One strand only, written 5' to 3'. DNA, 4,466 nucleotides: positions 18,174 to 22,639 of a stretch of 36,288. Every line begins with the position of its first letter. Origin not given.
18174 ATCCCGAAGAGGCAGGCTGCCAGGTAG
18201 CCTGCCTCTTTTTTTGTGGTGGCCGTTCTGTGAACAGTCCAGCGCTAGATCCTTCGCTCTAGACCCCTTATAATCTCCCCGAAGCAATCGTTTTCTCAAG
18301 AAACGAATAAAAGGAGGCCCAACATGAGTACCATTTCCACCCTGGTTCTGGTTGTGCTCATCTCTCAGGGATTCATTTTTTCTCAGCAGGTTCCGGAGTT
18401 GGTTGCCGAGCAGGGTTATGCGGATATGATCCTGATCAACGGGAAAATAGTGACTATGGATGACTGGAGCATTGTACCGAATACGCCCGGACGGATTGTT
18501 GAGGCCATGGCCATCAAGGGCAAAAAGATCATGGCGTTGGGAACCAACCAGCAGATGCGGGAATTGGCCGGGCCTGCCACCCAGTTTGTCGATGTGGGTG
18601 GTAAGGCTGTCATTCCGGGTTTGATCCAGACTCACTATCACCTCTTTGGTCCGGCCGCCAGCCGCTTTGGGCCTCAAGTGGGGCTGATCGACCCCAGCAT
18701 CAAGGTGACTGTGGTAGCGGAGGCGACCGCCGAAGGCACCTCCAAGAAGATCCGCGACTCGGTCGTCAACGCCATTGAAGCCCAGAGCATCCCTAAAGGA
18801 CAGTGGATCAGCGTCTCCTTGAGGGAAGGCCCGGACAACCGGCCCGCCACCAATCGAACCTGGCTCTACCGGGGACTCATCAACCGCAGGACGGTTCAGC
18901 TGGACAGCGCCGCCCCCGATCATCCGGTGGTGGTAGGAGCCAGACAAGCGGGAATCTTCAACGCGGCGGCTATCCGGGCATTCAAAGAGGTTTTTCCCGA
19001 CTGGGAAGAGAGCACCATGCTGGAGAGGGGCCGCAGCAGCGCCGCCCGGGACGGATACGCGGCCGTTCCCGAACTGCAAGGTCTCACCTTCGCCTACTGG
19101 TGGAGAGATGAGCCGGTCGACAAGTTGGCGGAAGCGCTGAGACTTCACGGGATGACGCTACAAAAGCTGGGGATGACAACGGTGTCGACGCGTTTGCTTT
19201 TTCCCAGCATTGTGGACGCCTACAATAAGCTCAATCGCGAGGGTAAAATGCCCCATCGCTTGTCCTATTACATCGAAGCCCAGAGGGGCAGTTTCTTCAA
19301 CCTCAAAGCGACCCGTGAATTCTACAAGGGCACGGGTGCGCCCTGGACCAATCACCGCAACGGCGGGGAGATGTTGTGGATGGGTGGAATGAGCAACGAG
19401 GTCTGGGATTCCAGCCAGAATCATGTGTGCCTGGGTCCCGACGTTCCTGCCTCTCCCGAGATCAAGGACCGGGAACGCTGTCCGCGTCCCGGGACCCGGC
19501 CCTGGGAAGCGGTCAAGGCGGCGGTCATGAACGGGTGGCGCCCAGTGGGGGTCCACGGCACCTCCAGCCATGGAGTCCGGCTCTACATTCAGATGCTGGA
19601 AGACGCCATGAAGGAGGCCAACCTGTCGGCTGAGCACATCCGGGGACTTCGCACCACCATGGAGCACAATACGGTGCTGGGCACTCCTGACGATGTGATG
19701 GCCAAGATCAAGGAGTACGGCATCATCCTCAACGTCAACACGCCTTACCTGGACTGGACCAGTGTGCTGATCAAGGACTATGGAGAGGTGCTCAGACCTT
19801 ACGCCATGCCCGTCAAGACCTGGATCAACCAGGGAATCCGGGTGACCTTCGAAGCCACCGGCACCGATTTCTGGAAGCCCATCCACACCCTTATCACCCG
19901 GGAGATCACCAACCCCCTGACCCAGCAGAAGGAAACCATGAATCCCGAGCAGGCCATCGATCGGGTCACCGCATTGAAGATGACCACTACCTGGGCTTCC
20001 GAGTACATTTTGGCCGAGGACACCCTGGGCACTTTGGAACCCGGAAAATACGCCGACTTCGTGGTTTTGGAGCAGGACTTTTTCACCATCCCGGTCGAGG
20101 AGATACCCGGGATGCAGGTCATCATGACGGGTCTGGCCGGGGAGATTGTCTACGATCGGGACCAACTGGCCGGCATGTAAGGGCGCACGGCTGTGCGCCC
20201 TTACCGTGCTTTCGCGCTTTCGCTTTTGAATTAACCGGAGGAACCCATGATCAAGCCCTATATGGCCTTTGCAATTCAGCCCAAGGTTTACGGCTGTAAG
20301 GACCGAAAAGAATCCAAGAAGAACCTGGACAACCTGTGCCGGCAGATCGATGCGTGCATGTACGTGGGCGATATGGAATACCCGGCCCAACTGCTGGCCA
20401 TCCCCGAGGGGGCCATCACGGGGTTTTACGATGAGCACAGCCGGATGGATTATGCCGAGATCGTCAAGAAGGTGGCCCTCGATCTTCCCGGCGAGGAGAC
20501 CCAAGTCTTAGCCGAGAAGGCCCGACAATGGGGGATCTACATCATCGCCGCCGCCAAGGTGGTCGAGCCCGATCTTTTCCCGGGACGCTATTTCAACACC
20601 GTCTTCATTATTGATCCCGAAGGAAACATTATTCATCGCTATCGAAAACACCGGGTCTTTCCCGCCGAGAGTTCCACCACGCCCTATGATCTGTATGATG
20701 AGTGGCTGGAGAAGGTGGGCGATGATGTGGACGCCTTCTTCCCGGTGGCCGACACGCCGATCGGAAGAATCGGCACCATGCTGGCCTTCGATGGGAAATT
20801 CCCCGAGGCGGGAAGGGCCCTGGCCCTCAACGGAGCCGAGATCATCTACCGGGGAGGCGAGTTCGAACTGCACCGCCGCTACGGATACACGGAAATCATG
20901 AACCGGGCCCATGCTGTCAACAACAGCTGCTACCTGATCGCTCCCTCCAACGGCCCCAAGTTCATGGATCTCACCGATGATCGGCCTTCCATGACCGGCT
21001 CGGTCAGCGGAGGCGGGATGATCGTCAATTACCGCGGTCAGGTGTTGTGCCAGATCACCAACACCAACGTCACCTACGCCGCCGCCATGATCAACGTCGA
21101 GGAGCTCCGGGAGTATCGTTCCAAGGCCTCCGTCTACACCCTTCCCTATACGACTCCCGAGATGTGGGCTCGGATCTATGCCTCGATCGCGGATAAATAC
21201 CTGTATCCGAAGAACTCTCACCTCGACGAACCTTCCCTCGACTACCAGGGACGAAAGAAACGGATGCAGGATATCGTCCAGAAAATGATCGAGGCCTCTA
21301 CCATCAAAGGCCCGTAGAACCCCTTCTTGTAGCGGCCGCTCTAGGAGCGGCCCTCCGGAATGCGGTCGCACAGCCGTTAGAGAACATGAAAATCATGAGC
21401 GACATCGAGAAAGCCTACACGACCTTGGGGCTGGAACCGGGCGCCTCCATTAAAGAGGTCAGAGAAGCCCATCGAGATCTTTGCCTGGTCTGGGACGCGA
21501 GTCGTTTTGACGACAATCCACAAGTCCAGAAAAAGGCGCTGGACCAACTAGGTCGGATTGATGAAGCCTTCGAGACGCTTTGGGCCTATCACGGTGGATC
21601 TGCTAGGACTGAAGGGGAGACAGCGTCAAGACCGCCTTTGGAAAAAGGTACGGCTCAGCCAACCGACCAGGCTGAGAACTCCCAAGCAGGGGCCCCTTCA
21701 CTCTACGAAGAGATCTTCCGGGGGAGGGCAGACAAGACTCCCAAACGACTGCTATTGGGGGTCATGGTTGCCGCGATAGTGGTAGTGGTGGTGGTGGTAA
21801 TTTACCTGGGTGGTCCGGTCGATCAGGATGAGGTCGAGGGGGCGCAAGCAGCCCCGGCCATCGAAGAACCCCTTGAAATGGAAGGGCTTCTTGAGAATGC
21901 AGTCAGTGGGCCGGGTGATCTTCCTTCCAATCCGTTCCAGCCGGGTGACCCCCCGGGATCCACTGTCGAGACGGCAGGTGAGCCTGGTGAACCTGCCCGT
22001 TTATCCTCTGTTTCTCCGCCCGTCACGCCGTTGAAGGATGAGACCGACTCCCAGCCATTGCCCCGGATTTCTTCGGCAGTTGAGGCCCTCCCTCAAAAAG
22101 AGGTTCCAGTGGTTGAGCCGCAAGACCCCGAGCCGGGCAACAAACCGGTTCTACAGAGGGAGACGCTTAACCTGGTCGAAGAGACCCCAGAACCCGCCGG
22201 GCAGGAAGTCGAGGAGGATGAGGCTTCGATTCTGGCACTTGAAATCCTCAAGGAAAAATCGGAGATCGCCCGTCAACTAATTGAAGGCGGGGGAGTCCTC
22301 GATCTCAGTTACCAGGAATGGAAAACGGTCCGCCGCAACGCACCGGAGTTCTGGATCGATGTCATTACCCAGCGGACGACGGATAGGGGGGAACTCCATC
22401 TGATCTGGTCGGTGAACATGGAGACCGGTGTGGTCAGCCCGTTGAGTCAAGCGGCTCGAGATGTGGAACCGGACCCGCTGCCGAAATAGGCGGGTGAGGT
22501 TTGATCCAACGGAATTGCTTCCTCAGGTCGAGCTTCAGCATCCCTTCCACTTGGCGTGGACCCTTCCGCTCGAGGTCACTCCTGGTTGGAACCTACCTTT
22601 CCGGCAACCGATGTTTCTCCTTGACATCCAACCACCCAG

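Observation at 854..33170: Nine exported amidohydrolase paralogs plus a relic in 36 kb, organised with receptors and redox proteins like a PUL-type extracytoplasmic catabolic locus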

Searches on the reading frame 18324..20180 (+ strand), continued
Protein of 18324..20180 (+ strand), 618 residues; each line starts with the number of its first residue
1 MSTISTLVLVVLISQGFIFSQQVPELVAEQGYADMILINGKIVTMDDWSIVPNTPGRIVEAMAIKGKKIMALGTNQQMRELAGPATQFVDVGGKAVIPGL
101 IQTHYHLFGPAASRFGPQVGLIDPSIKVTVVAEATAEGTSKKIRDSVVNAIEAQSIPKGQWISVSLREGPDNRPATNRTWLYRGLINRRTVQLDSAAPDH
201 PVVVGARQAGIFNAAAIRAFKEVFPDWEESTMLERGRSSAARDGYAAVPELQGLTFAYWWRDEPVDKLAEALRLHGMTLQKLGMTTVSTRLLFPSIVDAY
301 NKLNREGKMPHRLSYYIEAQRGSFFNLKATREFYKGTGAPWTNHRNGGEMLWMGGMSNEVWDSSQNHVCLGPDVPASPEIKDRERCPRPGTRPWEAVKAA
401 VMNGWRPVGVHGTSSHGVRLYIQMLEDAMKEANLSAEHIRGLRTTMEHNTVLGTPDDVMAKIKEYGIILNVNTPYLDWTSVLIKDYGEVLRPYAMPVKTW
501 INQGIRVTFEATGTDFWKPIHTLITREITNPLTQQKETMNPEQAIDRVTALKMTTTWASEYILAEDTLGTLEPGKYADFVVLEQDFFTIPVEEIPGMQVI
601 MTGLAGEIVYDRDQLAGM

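Call 32: predict_structure(alignment_id=A2)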
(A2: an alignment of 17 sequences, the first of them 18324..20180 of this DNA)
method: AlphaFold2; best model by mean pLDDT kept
length: 618 residues; sequences in the alignment: 17
mean_pLDDT: 71.1   pTM: 0.73
mean pLDDT of the five models: 71.1, 65.4, 60.8, 52.2, 45.6
residues with pLDDT >= 90: 51; 70-90: 334; 50-70: 141; < 50: 92
segments of 3 or more residues with pLDDT < 50: 18-41, 183-185, 233-239, 241-251, 319-327, 334-348, 353-356, 563-574
pLDDT, mean of each block of 10 residues (from residue 1): 75 59 38 31 52 66 72 78 75 81 73 86 87 80 90 91 84 62 50 78 72 78 64 47 44 65 87 91 80 71 81 62 45 47 41 52 61 74 73 72 68 75 90 87 70 75 87 77 75 82 82 79 89 83 86 64 41 59 85 90 84 66
secondary structure, 60 per line:
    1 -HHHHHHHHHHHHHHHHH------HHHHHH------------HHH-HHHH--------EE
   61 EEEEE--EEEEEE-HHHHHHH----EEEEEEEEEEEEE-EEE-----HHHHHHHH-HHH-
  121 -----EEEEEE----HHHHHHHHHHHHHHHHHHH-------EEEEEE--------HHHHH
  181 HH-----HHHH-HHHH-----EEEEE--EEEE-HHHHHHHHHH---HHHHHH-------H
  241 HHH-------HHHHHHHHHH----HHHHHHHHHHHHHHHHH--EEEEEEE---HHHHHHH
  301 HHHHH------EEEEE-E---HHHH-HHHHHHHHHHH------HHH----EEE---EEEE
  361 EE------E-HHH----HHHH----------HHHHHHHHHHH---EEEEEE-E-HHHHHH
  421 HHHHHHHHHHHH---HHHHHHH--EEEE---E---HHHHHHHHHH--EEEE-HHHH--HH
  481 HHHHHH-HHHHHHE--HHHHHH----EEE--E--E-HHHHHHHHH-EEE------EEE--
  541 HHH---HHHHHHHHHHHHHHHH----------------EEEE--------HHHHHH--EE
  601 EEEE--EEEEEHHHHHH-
elements in order: H2-18 H25-30 H47-50 E59-65 E68-73 H75-81 E86-98 E100-102 H108-115 E126-131 H136-154 E162-167 H176-182 H188-191 H193-196 E202-206 E209-212 H214-223 H227-232 H240-243 H251-260 H265-281 E284-290 H294-305 E312-316 H322-325 H327-337 E351-353 E357-362 H378-381 H392-402 E406-411 H415-432 H436-442 E445-448 H456-465 E468-471 H473-476 H479-486 H488-493 H497-502 E507-509 H517-525 E527-529 E536-538 H547-562 E579-582 H591-596 E599-604 E607-611 H612-617

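Call 36: fold_search(model_id=the predicted structure, library=pdb)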
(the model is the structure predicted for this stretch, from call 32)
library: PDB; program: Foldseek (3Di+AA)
matches with E <= 10: 1410; with E <= 0.001: 45
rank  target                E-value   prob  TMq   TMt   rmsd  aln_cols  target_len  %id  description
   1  3icj                  3.7e-16  1.00  0.49  0.62   7.5       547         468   16  Crystal structure of an uncharacterized metal-dependent hydrolase from pyrococcus furiosus (released 2009-07-28)
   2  3igh                  4.9e-15  1.00  0.52  0.64   6.9       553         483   15  Crystal structure of an uncharacterized metal-dependent hydrolase from pyrococcus horikoshii ot3 (released 2009-08-04)
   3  5akq_A                8.3e-08  1.00  0.39  0.56   7.8       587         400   12  X-ray structure and mutagenesis studies of the N-isopropylammelide isopropylaminohydrolase, AtzC (released 2015-03-18)
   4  2qt3_A                8.8e-08  1.00  0.38  0.55   8.3       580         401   13  Crystal structure of N-Isopropylammelide isopropylaminohydrolase AtzC from Pseudomonas sp. strain ADP complexed with Z (released 2007-09-11)
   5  4cqb_A                1.2e-07  1.00  0.34  0.50   6.3       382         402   13  The reaction mechanism of the N-isopropylammelide isopropylaminohydrolase AtzC: insights from structural and mutagenes (released 2015-03-04)
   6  4cqc_A                1.2e-07  1.00  0.36  0.52   8.9       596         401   11  The reaction mechanism of the N-isopropylammelide isopropylaminohydrolase AtzC: insights from structural and mutagenes (released 2015-03-04)
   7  4cqc_B                1.4e-07  1.00  0.36  0.52   9.0       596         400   11  The reaction mechanism of the N-isopropylammelide isopropylaminohydrolase AtzC: insights from structural and mutagenes (released 2015-03-04)
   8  2gok_A                2.5e-07  1.00  0.36  0.51  10.3       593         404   12  Crystal structure of the imidazolonepropionase from Agrobacterium tumefaciens at 1.87 A resolution (released 2006-04-25)
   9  3mtw                  3.3e-07  1.00  0.32  0.46   7.1       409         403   13  Crystal structure of L-Lysine, L-Arginine carboxypeptidase Cc2672 from Caulobacter Crescentus CB15 complexed with N-meth (released 2010-07-28)
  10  4cqd_B                3.7e-07  1.00  0.38  0.55   8.3       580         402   12  The reaction mechanism of the N-isopropylammelide isopropylaminohydrolase AtzC: insights from structural and mutagenes (released 2015-03-04)
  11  4cqb_B                3.9e-07  1.00  0.34  0.50   6.3       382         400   13  The reaction mechanism of the N-isopropylammelide isopropylaminohydrolase AtzC: insights from structural and mutagenes (released 2015-03-04)
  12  2qs8_A                4.1e-07  1.00  0.30  0.43   8.7       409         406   15  Crystal structure of a Xaa-Pro dipeptidase with bound methionine in the active site (released 2007-08-21)
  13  2qs8_B                4.6e-07  1.00  0.31  0.44   8.5       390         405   15  Crystal structure of a Xaa-Pro dipeptidase with bound methionine in the active site (released 2007-08-21)
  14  3be7_B                5.2e-07  1.00  0.28  0.41   9.0       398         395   12  Crystal structure of Zn-dependent arginine carboxypeptidase (released 2007-11-27)
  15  4cqd_A                5.5e-07  1.00  0.33  0.47   6.6       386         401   13  The reaction mechanism of the N-isopropylammelide isopropylaminohydrolase AtzC: insights from structural and mutagenes (released 2015-03-04)
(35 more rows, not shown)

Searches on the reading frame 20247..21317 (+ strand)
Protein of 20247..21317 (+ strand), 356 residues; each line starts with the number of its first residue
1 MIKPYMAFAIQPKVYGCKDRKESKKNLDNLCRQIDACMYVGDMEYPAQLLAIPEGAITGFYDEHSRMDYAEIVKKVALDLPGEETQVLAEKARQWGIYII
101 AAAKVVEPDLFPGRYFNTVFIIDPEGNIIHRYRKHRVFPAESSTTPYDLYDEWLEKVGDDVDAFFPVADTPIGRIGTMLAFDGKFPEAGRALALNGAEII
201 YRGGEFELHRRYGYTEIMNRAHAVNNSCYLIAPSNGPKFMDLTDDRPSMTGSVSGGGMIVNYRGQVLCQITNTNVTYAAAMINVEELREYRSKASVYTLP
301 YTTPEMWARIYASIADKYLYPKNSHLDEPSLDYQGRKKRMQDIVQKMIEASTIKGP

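Call 4: search_protein_families(library=pfam, proteins=[window:20247-21317:+], max_evalue=0.01)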
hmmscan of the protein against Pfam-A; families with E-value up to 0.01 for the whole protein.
window:20247-21317:+ (356 aa): 1 family
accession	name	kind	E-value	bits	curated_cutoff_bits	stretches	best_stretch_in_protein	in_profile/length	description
PF00795.27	CN_hydrolase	-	3.4e-33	115.5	23.2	1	43-291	29-255/256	Carbon-nitrogen hydrolase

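Call 8: search_protein_families(library=ncbifam, proteins=[window:20247-21317:+], max_evalue=0.001)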
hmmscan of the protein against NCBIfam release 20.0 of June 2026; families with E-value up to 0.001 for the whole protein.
window:20247-21317:+ (356 aa): 8 families
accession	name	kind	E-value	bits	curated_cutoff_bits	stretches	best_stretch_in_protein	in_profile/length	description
NF009802.0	PRK13286.1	equivalog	5.5e-15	55.2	427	1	22-294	26-270/345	aliphatic amidase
NF043013.1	DeGluthAmidYersProt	equivalog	7.3e-15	54.8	500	1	45-296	33-264/278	deaminated glutathione amidase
NF009803.0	PRK13287.1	equivalog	1.1e-14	54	406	1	9-295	18-270/333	formamidase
NF040852.1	nitrile_Arch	equivalog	3.1e-14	52.7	500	1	46-205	33-171/262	nitrilase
TIGR03381.1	agmatine_aguB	equivalog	3.2e-13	49.7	410.25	1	47-297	33-268/279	N-carbamoylputrescine amidase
NF033621.1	de_GSH_amidase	exception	4.6e-12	45.8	355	1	44-234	29-201/260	deaminated glutathione amidase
TIGR00546.1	lnt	equivalog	5.7e-09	35.6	132.9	1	22-200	179-344/395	apolipoprotein N-acyltransferase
TIGR04048.1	nitrile_sll0784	equivalog_domain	1.9e-05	23.8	502.6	1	76-283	71-268/301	Nit6803 family nitrilase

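Call 75: search_solved_structures(query=window:20247-21317:+, max_evalue=0.001, show_alignments=2)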
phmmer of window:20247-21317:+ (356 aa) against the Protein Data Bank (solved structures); distinct sequences matched with E-value up to 0.001: 34.
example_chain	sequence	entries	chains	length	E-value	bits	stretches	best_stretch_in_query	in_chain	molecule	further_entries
2w1v_A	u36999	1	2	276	5.2e-17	65.4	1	47-294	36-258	NITRILASE HOMOLOG 2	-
1uf4_A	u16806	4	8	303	1e-15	61.2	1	47-209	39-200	N-carbamyl-D-amino acid amidohydrolase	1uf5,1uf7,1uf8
8hpc_A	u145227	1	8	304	1e-15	61.2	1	47-209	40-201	N-carbamoyl-D-amino acid hydrolase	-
1erz_A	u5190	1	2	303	3.7e-15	59.3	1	47-209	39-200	N-CARBAMYL-D-AMINO ACID AMIDOHYDROLASE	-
2ggl_A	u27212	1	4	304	1.5e-13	54.1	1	48-209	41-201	N-carbamoyl-D-amino acid amidohydrolase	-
1fo6_A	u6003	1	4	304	1.9e-13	53.8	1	48-209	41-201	N-CARBAMoYL-D-AMINO-ACID AMIDOHYDROLASE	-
2ggk_A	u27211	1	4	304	1.9e-13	53.7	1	48-209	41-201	N-carbamoyl-D-amino acid amidohydrolase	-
4hgd_A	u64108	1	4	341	1.6e-12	50.7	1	70-244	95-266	Probable hydrolase NIT2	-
4h5u_A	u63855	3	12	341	2.1e-12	50.3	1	70-244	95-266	Probable hydrolase NIT2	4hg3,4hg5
7ovg_A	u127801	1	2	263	6.1e-12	48.8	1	46-204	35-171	CN hydrolase domain-containing protein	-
6ypa_A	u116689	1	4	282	7.5e-12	48.5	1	46-204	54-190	CN hydrolase domain-containing protein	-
1j31_A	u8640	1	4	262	1.9e-11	47.1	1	46-204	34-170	Hypothetical protein PH0642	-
7elf_A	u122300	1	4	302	3.6e-11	46.2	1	113-269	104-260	KLLA0E15247p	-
1ems_A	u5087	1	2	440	3.9e-11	46.1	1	90-235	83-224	NIT-FRAGILE HISTIDINE TRIAD FUSION PROTEIN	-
3ivz_A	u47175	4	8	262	4e-11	46.1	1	46-204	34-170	Nitrilase | Beta ureidopropionase (Beta-alanine synthase)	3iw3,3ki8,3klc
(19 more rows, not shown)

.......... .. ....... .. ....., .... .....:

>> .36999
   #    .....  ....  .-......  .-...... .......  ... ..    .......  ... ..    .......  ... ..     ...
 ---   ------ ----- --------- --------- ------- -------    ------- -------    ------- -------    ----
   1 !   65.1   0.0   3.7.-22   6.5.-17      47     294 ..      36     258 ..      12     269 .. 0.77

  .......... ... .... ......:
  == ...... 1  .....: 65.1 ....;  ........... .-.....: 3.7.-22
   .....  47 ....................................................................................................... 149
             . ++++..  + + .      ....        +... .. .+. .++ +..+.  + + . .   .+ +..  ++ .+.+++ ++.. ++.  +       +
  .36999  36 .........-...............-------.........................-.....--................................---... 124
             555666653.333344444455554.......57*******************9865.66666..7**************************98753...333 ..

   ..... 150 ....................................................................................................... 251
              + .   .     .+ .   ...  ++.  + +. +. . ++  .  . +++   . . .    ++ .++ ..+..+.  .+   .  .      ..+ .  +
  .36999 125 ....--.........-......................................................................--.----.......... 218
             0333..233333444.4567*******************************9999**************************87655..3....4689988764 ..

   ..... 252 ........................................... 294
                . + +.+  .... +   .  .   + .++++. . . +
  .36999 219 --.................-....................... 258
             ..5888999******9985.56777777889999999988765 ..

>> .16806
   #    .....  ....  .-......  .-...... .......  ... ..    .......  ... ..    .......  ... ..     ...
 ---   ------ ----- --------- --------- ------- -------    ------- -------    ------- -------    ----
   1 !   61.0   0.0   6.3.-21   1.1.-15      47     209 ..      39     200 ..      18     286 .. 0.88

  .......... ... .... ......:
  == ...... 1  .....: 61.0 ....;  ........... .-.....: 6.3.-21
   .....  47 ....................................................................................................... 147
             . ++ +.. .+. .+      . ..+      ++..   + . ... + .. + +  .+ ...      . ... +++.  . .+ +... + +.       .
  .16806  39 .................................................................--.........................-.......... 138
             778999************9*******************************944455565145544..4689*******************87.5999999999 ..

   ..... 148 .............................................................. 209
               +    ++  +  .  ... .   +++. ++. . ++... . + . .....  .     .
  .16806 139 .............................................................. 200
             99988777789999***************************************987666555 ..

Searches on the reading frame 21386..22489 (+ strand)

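Call 4: search_protein_families(library=pfam, proteins=[window:21386-22489:+], max_evalue=0.01)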
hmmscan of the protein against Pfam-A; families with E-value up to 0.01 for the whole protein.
window:21386-22489:+ (367 aa): 1 family
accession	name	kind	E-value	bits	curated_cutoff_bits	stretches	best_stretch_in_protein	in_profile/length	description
PF00226.36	DnaJ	-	0.0064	17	27.8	0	10-65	2-53/63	DnaJ domain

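Call 8: search_protein_families(library=ncbifam, proteins=[window:21386-22489:+], max_evalue=0.001)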
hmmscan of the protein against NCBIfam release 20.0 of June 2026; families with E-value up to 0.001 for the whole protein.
window:21386-22489:+ (367 aa): 0 families
